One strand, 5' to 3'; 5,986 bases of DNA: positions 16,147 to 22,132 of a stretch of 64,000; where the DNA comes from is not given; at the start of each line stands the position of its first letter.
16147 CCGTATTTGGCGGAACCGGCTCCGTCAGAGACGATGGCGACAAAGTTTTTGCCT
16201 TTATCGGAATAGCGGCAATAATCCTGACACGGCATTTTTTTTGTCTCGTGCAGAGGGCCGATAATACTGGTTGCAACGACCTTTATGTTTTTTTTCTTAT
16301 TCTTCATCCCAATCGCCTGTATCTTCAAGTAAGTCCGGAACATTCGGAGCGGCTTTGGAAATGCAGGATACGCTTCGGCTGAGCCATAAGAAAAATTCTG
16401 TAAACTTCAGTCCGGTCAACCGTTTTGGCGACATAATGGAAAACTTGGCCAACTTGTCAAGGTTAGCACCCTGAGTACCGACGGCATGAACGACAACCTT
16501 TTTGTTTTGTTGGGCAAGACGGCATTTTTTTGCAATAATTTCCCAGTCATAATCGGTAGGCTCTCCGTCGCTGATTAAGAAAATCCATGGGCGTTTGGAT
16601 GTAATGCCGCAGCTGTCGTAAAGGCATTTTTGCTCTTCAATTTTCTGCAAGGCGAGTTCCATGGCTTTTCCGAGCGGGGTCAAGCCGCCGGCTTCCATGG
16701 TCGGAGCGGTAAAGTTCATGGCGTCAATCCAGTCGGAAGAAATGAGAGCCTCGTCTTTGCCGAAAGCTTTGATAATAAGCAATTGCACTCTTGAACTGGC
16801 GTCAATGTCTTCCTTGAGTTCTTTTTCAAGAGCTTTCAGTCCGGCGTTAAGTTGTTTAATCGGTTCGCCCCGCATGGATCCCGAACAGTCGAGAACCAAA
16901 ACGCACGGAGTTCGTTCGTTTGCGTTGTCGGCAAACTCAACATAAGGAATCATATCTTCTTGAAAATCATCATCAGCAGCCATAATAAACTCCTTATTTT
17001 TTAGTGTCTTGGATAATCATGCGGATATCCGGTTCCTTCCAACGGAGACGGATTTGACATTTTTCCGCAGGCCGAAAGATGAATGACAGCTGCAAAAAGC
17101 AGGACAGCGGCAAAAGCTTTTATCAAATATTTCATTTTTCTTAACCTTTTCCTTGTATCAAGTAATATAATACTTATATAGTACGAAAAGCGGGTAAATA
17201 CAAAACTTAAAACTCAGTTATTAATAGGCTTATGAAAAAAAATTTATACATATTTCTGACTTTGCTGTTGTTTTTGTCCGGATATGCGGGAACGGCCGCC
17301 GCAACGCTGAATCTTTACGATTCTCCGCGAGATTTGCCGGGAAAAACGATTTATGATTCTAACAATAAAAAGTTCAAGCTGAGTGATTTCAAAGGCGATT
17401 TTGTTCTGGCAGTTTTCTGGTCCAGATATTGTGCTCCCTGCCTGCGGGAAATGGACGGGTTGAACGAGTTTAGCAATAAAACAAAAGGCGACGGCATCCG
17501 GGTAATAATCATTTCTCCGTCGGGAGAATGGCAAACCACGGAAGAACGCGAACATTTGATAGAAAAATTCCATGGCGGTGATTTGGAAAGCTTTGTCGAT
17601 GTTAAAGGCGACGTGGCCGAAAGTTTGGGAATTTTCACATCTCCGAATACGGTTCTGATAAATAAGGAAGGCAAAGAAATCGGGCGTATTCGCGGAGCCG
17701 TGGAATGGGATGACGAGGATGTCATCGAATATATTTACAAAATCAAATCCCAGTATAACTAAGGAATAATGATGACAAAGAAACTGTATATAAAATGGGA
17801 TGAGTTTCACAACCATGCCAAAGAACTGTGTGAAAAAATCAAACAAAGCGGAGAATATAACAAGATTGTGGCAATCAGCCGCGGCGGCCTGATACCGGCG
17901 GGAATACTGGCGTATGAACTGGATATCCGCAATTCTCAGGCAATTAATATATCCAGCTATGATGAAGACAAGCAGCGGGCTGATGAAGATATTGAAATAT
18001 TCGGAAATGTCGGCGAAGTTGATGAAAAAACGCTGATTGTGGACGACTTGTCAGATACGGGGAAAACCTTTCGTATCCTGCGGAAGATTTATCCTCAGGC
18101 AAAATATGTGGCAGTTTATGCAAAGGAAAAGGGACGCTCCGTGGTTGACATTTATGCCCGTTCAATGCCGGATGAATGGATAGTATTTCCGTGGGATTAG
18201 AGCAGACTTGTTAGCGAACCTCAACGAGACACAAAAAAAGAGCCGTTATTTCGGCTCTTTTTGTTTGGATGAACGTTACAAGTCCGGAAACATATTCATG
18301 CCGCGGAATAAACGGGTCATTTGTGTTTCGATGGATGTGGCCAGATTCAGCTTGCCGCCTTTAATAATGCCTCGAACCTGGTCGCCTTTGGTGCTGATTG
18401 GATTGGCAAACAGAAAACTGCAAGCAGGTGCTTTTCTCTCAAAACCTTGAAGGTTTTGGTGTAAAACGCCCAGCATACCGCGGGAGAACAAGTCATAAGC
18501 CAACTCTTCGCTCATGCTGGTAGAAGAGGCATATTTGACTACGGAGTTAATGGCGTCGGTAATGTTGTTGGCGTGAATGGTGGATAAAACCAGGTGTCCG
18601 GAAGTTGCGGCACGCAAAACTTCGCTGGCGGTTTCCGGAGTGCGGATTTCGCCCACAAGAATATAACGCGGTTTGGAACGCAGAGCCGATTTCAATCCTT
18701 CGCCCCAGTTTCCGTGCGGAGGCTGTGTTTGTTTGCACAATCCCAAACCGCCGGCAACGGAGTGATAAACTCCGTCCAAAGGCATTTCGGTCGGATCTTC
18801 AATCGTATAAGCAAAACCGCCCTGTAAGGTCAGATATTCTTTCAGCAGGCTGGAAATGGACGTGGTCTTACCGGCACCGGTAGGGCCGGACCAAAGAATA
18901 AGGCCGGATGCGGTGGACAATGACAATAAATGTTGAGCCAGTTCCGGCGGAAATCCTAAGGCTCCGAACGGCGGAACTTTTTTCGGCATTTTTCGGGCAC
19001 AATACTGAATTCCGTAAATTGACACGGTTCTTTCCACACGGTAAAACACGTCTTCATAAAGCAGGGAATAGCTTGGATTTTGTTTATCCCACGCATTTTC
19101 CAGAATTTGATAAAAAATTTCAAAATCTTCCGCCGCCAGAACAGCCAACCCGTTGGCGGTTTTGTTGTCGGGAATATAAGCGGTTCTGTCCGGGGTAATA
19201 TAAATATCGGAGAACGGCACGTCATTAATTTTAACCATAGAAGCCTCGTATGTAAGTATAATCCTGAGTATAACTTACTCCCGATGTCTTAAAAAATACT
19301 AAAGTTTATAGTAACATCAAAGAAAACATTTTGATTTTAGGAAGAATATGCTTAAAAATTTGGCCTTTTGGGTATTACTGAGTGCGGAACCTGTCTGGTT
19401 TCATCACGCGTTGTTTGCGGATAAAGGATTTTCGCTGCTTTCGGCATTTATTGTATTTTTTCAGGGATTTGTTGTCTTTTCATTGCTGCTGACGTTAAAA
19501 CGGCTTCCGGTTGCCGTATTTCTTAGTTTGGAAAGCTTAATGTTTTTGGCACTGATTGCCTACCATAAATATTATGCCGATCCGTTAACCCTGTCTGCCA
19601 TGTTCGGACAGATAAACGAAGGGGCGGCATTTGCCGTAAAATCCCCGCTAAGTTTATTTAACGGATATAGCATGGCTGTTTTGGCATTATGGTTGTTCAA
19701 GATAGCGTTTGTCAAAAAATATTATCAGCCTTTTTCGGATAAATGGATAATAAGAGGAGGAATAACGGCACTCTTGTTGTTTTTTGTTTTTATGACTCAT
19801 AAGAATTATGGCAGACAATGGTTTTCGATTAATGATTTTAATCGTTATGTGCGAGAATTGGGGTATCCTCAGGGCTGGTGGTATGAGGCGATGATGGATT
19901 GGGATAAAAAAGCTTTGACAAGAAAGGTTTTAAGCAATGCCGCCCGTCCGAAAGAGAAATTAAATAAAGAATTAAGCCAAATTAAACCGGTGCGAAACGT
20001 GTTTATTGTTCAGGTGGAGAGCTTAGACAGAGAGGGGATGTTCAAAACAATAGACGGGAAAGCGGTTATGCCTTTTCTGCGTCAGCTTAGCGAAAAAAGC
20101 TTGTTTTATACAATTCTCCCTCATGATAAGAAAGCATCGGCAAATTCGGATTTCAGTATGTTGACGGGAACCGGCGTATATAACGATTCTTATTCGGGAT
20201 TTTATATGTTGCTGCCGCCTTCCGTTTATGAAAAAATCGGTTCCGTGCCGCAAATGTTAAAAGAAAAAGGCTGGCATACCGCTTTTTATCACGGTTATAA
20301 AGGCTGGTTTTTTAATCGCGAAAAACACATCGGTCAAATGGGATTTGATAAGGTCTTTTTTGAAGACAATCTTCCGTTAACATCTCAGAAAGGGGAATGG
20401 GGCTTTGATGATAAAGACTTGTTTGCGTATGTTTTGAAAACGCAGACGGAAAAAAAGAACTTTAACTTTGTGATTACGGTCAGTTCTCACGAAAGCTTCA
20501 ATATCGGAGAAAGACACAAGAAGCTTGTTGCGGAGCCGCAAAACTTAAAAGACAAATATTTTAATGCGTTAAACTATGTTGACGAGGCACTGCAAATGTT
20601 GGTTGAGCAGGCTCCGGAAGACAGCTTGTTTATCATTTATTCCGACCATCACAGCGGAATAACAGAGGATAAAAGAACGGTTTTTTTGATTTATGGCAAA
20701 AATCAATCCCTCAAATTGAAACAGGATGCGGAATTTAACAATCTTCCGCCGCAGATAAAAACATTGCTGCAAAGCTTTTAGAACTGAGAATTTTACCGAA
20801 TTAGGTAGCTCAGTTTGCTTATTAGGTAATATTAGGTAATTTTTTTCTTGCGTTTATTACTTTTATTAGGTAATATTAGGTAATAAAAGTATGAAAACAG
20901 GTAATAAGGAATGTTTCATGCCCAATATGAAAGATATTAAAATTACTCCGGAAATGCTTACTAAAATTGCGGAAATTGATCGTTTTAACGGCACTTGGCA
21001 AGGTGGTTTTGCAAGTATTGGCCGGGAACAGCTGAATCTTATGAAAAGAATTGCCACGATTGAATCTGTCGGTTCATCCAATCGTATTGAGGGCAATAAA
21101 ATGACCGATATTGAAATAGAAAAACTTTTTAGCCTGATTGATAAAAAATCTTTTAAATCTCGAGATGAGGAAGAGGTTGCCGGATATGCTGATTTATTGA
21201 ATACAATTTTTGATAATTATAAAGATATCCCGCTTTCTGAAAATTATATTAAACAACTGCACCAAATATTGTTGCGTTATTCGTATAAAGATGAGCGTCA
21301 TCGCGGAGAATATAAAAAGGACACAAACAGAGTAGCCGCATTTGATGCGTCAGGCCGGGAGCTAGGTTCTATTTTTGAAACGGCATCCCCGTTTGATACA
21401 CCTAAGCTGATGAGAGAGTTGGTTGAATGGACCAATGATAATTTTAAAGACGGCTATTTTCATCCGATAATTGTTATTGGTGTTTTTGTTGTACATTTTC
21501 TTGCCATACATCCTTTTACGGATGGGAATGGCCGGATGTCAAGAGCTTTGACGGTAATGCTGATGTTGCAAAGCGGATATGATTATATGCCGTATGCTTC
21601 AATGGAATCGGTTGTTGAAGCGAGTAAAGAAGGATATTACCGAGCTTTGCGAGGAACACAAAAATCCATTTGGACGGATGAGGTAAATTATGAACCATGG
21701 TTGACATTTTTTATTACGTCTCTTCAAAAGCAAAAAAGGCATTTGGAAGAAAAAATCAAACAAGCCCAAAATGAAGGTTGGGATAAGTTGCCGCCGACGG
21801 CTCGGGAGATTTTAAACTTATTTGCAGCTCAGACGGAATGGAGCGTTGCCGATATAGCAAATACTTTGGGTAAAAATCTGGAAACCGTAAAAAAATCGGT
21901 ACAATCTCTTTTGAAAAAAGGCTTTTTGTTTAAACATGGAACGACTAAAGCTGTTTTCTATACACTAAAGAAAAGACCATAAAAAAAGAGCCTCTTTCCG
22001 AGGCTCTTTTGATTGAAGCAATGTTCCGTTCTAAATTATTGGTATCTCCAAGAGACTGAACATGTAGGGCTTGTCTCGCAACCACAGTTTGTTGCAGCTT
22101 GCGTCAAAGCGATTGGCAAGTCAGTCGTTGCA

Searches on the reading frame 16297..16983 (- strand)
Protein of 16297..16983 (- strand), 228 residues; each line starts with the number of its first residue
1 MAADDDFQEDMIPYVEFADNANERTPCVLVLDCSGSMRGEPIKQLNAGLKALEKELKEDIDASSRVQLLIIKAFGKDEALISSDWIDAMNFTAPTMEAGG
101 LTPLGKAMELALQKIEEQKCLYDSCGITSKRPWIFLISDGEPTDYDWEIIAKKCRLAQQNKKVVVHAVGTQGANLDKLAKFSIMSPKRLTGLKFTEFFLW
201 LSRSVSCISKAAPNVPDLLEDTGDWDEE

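Call 23: search_protein_families(library=pfam, proteins=[window:16297-16983:-], max_evalue=0.001)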
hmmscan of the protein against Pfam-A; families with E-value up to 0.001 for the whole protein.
window:16297-16983:- (228 aa): 2 families
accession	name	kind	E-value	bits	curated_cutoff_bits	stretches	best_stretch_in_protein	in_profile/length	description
PF00092.34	VWA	-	2.3e-06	28.4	23.8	1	28-182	3-151/174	von Willebrand factor type A domain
PF13519.12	VWA_2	-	7.3e-05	23.8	27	1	28-141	2-107/107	von Willebrand factor type A domain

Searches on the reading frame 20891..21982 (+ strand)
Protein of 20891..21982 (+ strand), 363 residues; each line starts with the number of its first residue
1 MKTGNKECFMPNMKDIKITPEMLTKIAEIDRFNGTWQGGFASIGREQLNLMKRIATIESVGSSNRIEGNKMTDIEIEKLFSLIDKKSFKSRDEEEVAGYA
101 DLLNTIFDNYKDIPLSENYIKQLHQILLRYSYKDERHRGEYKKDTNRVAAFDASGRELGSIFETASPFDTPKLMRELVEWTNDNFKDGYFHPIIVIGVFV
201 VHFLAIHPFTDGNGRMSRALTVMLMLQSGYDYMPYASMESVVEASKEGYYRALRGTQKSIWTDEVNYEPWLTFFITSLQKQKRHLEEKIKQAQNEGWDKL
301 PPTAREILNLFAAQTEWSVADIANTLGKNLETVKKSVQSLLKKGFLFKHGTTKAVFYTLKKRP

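Call 23: search_protein_families(library=pfam, proteins=[window:20891-21982:+], max_evalue=0.001)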
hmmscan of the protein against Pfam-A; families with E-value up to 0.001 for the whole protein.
window:20891-21982:+ (363 aa): 1 family
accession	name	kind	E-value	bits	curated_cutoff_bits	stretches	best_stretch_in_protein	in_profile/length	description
PF02661.23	Fic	-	1.3e-17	64.9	24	1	114-224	1-92/93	Fic/DOC family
